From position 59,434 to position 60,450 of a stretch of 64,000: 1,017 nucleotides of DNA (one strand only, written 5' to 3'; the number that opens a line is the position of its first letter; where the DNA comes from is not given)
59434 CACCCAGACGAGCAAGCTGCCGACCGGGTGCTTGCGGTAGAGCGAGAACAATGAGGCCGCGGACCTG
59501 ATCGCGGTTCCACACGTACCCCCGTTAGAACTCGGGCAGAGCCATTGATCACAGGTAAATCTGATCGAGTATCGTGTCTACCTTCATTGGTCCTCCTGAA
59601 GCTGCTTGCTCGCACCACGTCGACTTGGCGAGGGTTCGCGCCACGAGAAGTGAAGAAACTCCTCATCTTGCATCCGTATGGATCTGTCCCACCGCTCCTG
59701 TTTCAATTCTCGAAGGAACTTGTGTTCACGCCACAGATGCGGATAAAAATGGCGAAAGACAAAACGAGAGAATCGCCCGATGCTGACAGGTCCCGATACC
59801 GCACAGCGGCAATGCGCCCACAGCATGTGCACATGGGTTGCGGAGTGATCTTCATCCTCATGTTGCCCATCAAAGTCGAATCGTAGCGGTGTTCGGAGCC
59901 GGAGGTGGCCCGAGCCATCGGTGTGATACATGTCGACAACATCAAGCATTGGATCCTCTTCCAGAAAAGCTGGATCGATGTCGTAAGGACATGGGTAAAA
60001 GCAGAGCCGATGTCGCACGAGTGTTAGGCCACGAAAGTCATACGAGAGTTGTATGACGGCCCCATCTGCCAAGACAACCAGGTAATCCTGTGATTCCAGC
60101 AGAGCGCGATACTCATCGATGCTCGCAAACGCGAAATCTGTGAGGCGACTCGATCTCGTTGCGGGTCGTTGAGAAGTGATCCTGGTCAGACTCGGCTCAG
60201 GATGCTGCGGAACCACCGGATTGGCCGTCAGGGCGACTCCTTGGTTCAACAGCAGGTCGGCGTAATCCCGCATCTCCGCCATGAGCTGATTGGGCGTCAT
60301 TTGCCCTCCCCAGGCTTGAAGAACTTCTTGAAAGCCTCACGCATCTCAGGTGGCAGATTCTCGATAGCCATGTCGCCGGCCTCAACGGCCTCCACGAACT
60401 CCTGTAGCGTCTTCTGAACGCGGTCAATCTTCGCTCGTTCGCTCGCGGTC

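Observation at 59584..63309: Decayed defence-island module: coupled nuclease/helicase-like ATPase plus partner, and a beheaded ABC/SMC-like ATPase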

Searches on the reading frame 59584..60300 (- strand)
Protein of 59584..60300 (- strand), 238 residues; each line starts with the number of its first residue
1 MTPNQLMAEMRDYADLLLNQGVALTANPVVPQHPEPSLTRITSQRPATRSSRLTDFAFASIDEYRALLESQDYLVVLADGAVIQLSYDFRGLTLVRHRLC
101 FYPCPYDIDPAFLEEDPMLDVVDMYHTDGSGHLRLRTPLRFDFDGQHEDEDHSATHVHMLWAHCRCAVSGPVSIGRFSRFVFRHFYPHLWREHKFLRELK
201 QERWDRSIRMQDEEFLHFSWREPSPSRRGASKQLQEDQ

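Call 4: search_protein_families(library=pfam, proteins=[window:59584-60300:-], max_evalue=0.1)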
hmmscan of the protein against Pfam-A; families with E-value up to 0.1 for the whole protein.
window:59584-60300:- (238 aa): 1 family
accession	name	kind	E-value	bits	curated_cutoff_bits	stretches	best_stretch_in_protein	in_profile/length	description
PF10053.14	DUF2290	-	4.8e-37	127.8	25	1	53-220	33-204/204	Uncharacterized conserved protein (DUF2290)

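Call 5: search_protein_families(library=padloc, proteins=[window:59584-60300:-], max_evalue=0.1)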
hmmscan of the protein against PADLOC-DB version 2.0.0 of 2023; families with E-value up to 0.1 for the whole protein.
window:59584-60300:- (238 aa): 2 families
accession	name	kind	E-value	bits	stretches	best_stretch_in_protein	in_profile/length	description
PDLC02998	DUF2290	-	9.7e-38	127.8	1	39-220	17-195/195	-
PDLC02999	DUF2290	-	6e-27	92.5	1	2-219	3-219/222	-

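Call 6: search_protein_families(library=ncbifam, proteins=[window:59584-60300:-], max_evalue=0.1)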
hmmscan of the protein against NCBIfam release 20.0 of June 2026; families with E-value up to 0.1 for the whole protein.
window:59584-60300:- (238 aa): 0 families

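Call 16: search_solved_structures(query=window:59584-60300:-, max_evalue=1)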
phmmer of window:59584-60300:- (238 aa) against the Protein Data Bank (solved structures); distinct sequences matched with E-value up to 1: 3.
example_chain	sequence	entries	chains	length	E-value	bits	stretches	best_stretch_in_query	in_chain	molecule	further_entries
1bd2_D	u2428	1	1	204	0.03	16.8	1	8-96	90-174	T CELL RECEPTOR ALPHA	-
9jzq_E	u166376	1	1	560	0.29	13.6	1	130-195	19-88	Envelope glycoprotein E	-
1jhd_A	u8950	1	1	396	0.33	13.4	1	149-220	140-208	SULFATE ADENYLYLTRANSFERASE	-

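Call 17: find_homologous_proteins(query=window:59584-60300:-, max_evalue=0.001)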
Query window:59584-60300:- (238 aa): 13 proteins with E <= 0.001 among 423 candidates.
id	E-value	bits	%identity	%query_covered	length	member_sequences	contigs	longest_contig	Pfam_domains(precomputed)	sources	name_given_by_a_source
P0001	8.7e-162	554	100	100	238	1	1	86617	PF10053.15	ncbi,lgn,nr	ncbi:MAG: hypothetical protein HJJLKODD_02815 [Phycisphaerae bacterium]|nr:hypothetical protein [Phy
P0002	6.4e-134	463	84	97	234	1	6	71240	PF10053.15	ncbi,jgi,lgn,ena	jgi:hypothetical protein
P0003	3.9e-87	310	57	93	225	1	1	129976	PF10053.15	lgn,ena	-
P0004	3.8e-61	224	45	92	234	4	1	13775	PF10053.15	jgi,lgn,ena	-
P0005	6.2e-61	224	46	92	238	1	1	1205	PF10053.15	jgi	jgi:hypothetical protein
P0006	1.6e-59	219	46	93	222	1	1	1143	PF10053.15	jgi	-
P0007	3.1e-55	205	45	94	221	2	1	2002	PF10053.15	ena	-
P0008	5.4e-51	191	42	92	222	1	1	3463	PF10053.15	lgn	-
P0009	2.1e-44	170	38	92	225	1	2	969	PF10053.15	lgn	-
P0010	6.5e-42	161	41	93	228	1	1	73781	PF10053.15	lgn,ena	-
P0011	1.2e-41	161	40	92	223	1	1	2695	PF10053.15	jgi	-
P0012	4.5e-39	152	40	87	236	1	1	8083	PF10053.15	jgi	jgi:hypothetical protein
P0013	2.2e-36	143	40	87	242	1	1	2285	PF10053.15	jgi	jgi:hypothetical protein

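Call 18: find_encoding_contigs(protein=P0001, flank=10000, max_places=4)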
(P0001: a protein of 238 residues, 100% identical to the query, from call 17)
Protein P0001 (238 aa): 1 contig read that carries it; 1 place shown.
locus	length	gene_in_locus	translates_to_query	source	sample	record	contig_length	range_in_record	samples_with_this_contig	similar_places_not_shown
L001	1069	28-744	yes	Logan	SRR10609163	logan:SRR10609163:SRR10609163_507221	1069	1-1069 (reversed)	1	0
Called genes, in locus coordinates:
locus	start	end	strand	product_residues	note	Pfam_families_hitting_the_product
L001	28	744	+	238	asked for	PF10053:DUF2290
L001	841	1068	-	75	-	?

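Call 19: find_encoding_contigs(protein=P0002, flank=10000, max_places=4)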
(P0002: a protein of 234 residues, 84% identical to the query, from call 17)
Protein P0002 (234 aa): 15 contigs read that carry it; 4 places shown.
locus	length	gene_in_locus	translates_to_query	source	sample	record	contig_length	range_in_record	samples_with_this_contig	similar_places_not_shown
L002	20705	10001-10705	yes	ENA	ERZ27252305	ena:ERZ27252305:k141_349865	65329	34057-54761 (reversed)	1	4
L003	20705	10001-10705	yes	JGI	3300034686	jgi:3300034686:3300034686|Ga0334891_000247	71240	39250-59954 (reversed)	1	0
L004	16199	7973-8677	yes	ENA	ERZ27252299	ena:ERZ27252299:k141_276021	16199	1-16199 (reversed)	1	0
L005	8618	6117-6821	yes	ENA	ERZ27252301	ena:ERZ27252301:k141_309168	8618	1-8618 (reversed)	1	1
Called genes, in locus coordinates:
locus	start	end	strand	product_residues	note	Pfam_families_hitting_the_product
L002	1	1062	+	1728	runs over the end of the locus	PF00270:DEAD, PF00271:Helicase_C, PF09369:MZB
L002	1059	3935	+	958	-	PF00176:SNF2-rel_dom, PF00270:DEAD, PF04851:ResIII (weak), PF00271:Helicase_C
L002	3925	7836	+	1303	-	PF02384:N6_Mtase (weak), PF20473:MmeI_Mtase (weak), PF07669:Eco57I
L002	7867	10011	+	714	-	PF13538:UvrD_C_2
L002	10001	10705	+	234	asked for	PF10053:DUF2290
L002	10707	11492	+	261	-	-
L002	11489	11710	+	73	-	-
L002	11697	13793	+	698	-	PF03235:GmrSD_N, PF07510:GmrSD_C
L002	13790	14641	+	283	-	PF00571:CBS (faint)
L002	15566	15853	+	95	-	-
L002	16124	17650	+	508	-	-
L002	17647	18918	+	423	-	-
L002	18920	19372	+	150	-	PF04343:DUF488, PF22751:DUF488-N3a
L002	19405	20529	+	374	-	-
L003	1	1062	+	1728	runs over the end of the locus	PF00270:DEAD, PF00271:Helicase_C, PF09369:MZB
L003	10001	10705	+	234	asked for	PF10053:DUF2290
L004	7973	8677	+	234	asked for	PF10053:DUF2290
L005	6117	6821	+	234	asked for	PF10053:DUF2290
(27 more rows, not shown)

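Call 20: find_encoding_contigs(protein=P0003, flank=10000, max_places=3)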
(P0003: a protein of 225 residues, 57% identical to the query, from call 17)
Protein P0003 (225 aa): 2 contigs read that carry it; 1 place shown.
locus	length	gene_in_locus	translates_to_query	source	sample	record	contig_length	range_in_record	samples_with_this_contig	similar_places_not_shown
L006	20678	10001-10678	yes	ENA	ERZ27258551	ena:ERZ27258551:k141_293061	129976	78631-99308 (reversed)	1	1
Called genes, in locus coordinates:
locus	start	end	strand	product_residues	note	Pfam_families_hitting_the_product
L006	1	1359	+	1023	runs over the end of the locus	PF04465:DUF499, PF13287:Fn3_assoc, PF13290:CHB_HEX_C_1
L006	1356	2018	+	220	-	PF12635:DUF3780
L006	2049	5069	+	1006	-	PF06634:DUF1156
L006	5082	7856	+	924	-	PF13091:PLDc_2, PF00176:SNF2-rel_dom, PF04851:ResIII (weak), PF00271:Helicase_C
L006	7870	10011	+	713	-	PF00580:UvrD-helicase (faint), PF13538:UvrD_C_2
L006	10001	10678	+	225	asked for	PF10053:DUF2290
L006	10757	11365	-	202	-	-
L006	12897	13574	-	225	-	PF07883:Cupin_2 (faint)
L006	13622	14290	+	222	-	-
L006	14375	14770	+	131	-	PF12844:HTH_19 (weak), PF13560:HTH_31 (weak), PF01381:HTH_3 (weak)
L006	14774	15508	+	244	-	PF06114:Peptidase_M78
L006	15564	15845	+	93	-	-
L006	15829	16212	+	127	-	-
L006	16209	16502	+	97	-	-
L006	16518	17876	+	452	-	PF13102:Phage_int_SAM_5, PF00589:Phage_integrase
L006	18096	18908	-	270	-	PF08401:ArdcN, PF06114:Peptidase_M78 (faint)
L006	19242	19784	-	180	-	-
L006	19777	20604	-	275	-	PF00142:Fer4_NifH (faint), PF01656:CbiA, PF02374:ArsA_ATPase (faint), PF09140:MipZ (faint), PF10609:ParA (weak), PF13614:AAA_31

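Call 44: predict_structure(alignment_id=A1)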
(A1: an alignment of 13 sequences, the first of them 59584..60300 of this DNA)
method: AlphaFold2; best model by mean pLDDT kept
length: 238 residues; sequences in the alignment: 13
mean_pLDDT: 84.2   pTM: 0.82
mean pLDDT of the five models: 84.2, 83.5, 83.0, 81.9, 81.6
residues with pLDDT >= 90: 120; 70-90: 83; 50-70: 19; < 50: 16
segments of 3 or more residues with pLDDT < 50: 223-238
pLDDT, mean of each block of 10 residues (from residue 1): 95 97 96 94 74 71 89 94 96 94 91 88 88 84 80 78 76 93 95 93 80 76 47 43
secondary structure, 60 per line:
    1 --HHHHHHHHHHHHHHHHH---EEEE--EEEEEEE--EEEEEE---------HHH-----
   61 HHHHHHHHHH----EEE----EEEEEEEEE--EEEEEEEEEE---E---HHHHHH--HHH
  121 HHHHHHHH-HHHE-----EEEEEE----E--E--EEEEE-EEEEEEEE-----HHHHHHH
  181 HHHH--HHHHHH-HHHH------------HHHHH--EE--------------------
elements in order: H3-19 E23-26 E29-35 E38-43 H61-70 E75-77 E82-90 E93-102 H110-115 H118-128 E139-144 E155-159 E161-168 H174-184 H187-192 H194-197 H210-214

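Call 54: find_related_loci(query=A1, collection=genome_contigs, flank=6000)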
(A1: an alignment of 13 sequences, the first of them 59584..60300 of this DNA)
Query A1 (238 aa) in genome_contigs; peptide patterns used: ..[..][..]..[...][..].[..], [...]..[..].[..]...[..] (x = any residue, [..] = any of these).
324 stretches matched a pattern; 23 encode a relative of the query (tblastn E <= 1e-3); 23 distinct loci.
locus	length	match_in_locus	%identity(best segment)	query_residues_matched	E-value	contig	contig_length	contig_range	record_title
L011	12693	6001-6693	84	1-231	3e-135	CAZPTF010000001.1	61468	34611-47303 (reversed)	MAG TPA_asm: uncultured Anaerolineae bacterium isolate SRP241326_co3_194 genome assembly, contig: NODE_821_length_61468_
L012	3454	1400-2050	43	2-219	7e-54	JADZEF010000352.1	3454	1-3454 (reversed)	MAG: Planctomycetaceae bacterium isolate SJ810 c_000001469926, whole genome shotgun sequence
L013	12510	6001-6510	50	50-219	9e-53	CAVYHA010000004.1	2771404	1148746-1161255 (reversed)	MAG: uncultured Planctomycetaceae bacterium isolate MFD01231.bin.2.4 genome assembly, contig: contig_21395, whole genome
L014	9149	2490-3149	40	2-227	3e-49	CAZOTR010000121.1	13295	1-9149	MAG TPA_asm: uncultured Methylococcaceae bacterium isolate binchicken_co322_108 genome assembly, contig: NODE_6053_lengt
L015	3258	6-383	48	94-219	1e-41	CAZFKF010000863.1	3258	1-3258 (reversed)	MAG TPA_asm: uncultured Planctomycetaceae bacterium isolate binchicken_co20_427 genome assembly, contig: NODE_53022_leng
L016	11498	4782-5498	34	2-237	3e-41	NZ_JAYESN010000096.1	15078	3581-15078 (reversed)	MAG: Lamprobacter sp. isolate SM2E assembly_contig_96, whole genome shotgun sequence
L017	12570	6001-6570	37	37-227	5e-41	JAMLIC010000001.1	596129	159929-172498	MAG: Planctomycetota bacterium isolate ACE_NR_PLAN1 ACE_NR_PLAN1_1, whole genome shotgun sequence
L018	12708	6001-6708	36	1-221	8e-39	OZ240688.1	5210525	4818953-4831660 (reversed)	MAG: Acidisarcina sp. isolate ab5ce9a7-abb0-4da2-9ad1-5af9e9ee1826 genome assembly, chromosome: 1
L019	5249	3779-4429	35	2-220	6e-33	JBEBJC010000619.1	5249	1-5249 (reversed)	MAG: Myxococcota bacterium isolate SF1_9 NODE_10505_length_5249_cov_8.199417, whole genome shotgun sequence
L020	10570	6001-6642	33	2-220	2e-32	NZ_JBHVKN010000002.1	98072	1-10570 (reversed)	Nocardioides sp. NPDC057772 NPDC057772_T28_F9.ctg-0002, whole genome shotgun sequence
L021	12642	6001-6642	33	10-218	2e-30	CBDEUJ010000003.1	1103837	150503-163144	MAG: Paracoccaceae bacterium isolate f3ee2caa-37b1-43b9-9fb8-375eacd4e4c4 genome assembly, contig: contig_3, whole genom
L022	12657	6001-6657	30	2-222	9e-30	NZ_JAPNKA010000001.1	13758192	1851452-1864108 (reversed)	Archangium lansingense strain MIWBW ctg.000000F, whole genome shotgun sequence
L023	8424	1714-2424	30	1-233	2e-28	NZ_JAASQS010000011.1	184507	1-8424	Rhizomicrobium electricum strain DSM 21034 Ga0373321_11, whole genome shotgun sequence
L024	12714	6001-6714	29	1-221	2e-28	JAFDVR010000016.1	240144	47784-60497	MAG: Acidobacteria bacterium isolate SZAS-4 LIN-38__16__length-240144, whole genome shotgun sequence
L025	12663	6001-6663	29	1-217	6e-28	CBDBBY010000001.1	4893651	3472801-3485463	MAG: Paracoccaceae bacterium isolate 0847bc91-bf19-4a27-ba80-f9676600d36c genome assembly, contig: contig_1, whole genom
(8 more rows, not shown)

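Call 55: search_protein_families(library=phrogs, proteins=[window:59584-60300:-], max_evalue=0.01)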
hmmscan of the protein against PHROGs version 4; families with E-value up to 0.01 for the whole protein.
window:59584-60300:- (238 aa): 0 families

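Call 67: search_dna_similar(query=window:59584-60300:-, collection=plasmids, mode=protein, max_rows=15, max_evalue=0.001)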
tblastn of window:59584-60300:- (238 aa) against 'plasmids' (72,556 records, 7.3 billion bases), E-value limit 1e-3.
Records with a match: 19; places in all: 20; records where one place covers at least 80% of the query: 10.
Best place of each record, by identity: <60% 19.
By first word of the organism name: Acinetobacter 5; Escherichia 3; Lactococcus 3; Bacillus 2; Thioflavicoccus 1; Dietzia 1; Mycobacterium 1; Corynebacterium 1; Nostoc 1; Ralstonia 1.
By predicted mobility (MOB-suite, as given by PLSDB): non-mobilizable 11; conjugative 5; mobilizable 3.
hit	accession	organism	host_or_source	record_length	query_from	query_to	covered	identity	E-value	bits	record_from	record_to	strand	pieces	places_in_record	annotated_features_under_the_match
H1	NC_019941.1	Thioflavicoccus mobilis 8321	flat, laminated microbial mat in a salt ...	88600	1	224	94%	34.2%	1e-33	134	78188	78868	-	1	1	DUF2290 domain-containing protein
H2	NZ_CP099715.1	Dietzia kunjamensis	cell culture,water from a container for ...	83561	9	220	89%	35.3%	1e-28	120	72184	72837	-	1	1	DUF2290 domain-containing protein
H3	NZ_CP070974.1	Mycobacterium gordonae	Homo sapiens,skin biopsy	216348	2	236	99%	28.7%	7e-23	103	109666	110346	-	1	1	DUF2290 domain-containing protein | ATP-binding domain-containing protein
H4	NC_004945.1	Corynebacterium glutamicum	-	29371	60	221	68%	35.9%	4e-25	110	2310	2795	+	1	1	DUF2290 domain-containing protein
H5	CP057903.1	Escherichia coli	culture,Pooled sheep faecal samples ...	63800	1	218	92%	26.6%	4e-12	72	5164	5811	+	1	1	DUF2290 domain-containing protein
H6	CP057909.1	Escherichia coli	culture,Pooled sheep faecal samples ...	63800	1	218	92%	26.6%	4e-12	72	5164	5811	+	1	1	DUF2290 domain-containing protein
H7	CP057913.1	Escherichia coli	culture,Pooled sheep faecal samples ...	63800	1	218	92%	26.6%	4e-12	72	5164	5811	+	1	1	DUF2290 domain-containing protein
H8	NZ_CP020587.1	Acinetobacter nosocomialis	Homo sapiens,blood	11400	1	219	92%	26.1%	9e-13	74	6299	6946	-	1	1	DUF2290 domain-containing protein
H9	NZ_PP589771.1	Lactococcus sp.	Bacterial culture,Dairy environment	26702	6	219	90%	24.4%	4e-14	78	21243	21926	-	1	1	DUF2290 domain-containing protein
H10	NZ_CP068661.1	Lactococcus cremoris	Whole organism,Dairy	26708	6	219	90%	24.4%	4e-14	78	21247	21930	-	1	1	DUF2290 domain-containing protein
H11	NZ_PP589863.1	Lactococcus sp.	Bacterial culture,Dairy environment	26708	6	219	90%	24.4%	4e-14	78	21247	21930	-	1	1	DUF2290 domain-containing protein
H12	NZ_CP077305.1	Acinetobacter pittii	-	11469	19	194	74%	27.6%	4e-10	67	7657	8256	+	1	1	DUF2290 domain-containing protein | ATP-binding domain-containing protein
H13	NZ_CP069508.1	Acinetobacter pittii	-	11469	19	194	74%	27.6%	4e-10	67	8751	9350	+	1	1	DUF2290 domain-containing protein | ATP-binding domain-containing protein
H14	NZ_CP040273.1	Nostoc sp. C052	Blasia pusilla,pure culture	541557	62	219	66%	30.6%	8e-17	86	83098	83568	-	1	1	DUF2290 domain-containing protein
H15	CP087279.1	Ralstonia solanacearum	Tobacco,whole organism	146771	67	214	62%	32.1%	5e-9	63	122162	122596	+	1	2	record has no annotation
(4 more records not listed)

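Call 68: search_dna_similar(query=window:59584-60300:-, collection=phages, mode=protein, max_rows=15, max_evalue=0.001)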
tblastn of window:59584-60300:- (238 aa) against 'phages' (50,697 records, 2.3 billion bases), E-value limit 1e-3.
No match.

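Call 69: get_annotated_region(hit=H5, flank=5000)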
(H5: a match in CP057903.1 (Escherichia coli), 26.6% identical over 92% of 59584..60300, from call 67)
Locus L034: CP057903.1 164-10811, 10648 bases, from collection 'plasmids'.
description: Escherichia coli strain RHB10-C19 plasmid pRHB10-C19_3, complete sequence
organism: Escherichia coli (NCBI taxid 562)
taxonomy: Bacteria; Pseudomonadota; Gammaproteobacteria; Enterobacterales; Enterobacteriaceae; Escherichia; Escherichia coli
host: -; source: culture,Pooled sheep faecal samples collected from floor of farm; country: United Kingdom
typing (MOB-suite, as given by PLSDB): conjugative; replicon IncI-gamma/K1; relaxase MOBP; mating-pair formation MPF_I
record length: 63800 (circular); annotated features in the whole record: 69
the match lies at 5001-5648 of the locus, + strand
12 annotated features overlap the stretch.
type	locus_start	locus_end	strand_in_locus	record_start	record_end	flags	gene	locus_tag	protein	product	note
CDS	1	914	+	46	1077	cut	-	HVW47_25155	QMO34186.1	replication initiation protein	-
CDS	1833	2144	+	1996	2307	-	-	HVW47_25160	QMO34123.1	type II toxin-antitoxin system RelE/ParE family toxin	-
CDS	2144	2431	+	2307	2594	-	-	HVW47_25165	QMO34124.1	helix-turn-helix transcriptional regulator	-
CDS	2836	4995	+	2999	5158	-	-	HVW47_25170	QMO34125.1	ATP-binding domain-containing protein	-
CDS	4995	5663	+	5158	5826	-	-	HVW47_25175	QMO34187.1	DUF2290 domain-containing protein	-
CDS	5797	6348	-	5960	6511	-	-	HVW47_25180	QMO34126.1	plasmid stability family protein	-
CDS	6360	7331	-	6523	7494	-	-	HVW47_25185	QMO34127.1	plasmid stabilization protein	-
CDS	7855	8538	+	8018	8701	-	-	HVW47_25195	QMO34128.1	DNA methylase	-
CDS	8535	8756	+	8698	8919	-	-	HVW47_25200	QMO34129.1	hypothetical protein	-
CDS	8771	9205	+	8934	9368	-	-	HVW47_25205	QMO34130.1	DUF1380 domain-containing protein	-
CDS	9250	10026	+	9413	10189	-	-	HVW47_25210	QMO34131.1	hypothetical protein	-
CDS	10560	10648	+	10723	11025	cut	-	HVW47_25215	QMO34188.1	antirestriction protein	-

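Call 70: get_annotated_region(hit=H1, flank=6000)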
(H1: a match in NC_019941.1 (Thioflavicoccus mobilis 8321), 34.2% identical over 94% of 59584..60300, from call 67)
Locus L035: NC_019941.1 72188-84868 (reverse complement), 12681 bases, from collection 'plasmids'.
description: Thioflavicoccus mobilis 8321 plasmid pTHIMO01, complete sequence
organism: Thioflavicoccus mobilis 8321 (NCBI taxid 765912)
taxonomy: Bacteria; Pseudomonadota; Gammaproteobacteria; Chromatiales; Chromatiaceae; Thioflavicoccus; Thioflavicoccus mobilis; Thioflavicoccus mobilis 8321
host: -; source: flat, laminated microbial mat in a salt marsh; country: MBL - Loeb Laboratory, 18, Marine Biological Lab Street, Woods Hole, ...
typing (MOB-suite, as given by PLSDB): conjugative; replicon rep_cluster_1761; relaxase MOBP; mating-pair formation MPF_T
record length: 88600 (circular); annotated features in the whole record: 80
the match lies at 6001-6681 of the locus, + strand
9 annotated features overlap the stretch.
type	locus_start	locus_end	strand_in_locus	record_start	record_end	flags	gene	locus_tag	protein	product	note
CDS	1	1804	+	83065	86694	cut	brxC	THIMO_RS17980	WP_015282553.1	BREX system P-loop protein BrxC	-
CDS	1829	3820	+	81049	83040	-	-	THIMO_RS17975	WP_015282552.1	DNA methyltransferase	-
CDS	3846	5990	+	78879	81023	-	-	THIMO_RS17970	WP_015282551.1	ATP-binding domain-containing protein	-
CDS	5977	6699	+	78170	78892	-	-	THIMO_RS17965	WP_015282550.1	DUF2290 domain-containing protein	-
CDS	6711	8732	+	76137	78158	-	-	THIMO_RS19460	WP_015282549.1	hypothetical protein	-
CDS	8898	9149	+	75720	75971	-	-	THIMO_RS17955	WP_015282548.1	UPF0175 family protein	-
CDS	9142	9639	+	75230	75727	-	-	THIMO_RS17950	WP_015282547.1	DUF3368 domain-containing protein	-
CDS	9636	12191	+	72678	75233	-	-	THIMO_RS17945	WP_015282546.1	PglZ domain-containing protein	-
CDS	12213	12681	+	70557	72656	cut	brxL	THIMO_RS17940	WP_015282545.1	BREX system Lon protease-like protein BrxL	GO:0030163 - protein catabolic process [Evidence IEA]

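Call 72: search_protein_representatives(alignment_id=A1)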
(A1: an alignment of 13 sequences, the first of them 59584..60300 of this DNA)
Query: 13 sequences, 227 profile positions. Proteins with E-value up to 0.001 (for the whole library): 1331; up to 1e-10: 797; up to 1e-30: 344. The best 150 are listed.
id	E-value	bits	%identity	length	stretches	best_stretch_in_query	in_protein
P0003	1.2e-95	335.2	-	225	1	1-222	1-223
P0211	7.3e-86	303.2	-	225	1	1-222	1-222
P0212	1.9e-82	292.0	-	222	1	2-220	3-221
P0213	2.2e-76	272.2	-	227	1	2-220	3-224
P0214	4.3e-74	264.7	-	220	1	1-220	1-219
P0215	4.8e-73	261.3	-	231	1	1-220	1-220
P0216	1.4e-72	259.8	-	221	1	1-220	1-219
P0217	4.8e-71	254.8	-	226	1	1-219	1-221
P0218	7.9e-71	254.0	-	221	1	1-220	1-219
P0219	3.1e-70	252.1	-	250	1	2-223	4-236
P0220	5.0e-70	251.4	-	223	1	2-220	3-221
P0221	8.8e-70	250.6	-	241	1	1-220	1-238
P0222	2.8e-69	249.0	-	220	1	17-221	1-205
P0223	3.2e-69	248.8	-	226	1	2-217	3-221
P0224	4.4e-69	248.3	-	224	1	1-222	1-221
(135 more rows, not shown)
